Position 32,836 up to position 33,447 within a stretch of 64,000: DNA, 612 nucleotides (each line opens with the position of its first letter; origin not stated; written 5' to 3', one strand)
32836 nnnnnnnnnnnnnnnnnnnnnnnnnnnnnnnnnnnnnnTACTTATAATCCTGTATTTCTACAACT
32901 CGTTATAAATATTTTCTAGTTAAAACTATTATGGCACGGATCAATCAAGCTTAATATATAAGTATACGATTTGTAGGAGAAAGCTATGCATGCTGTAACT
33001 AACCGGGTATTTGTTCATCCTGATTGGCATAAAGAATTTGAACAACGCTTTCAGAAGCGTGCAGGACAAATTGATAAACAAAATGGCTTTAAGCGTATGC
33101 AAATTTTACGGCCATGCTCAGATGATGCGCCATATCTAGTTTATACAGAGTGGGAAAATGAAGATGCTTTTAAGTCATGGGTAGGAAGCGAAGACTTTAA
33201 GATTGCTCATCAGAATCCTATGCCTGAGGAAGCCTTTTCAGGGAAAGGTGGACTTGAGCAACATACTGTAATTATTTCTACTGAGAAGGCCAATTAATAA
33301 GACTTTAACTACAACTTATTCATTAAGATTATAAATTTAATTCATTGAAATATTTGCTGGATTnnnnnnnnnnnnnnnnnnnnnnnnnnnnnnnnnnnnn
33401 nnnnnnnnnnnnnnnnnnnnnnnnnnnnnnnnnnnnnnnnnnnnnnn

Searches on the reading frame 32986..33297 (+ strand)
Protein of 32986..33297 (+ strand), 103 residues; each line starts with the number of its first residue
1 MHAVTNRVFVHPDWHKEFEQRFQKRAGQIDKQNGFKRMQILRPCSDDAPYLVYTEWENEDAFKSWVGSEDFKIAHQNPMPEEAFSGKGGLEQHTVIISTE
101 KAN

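Call 89: search_protein_families(library=pfam, max_evalue=0.001, proteins=[window:32986-33297:+])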
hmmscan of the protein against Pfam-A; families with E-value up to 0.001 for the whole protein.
window:32986-33297:+ (103 aa): 1 family
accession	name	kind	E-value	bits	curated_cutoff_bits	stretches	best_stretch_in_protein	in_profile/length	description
PF03992.22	ABM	-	4.5e-19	68.9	23.1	1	1-76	1-77/78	Antibiotic biosynthesis monooxygenase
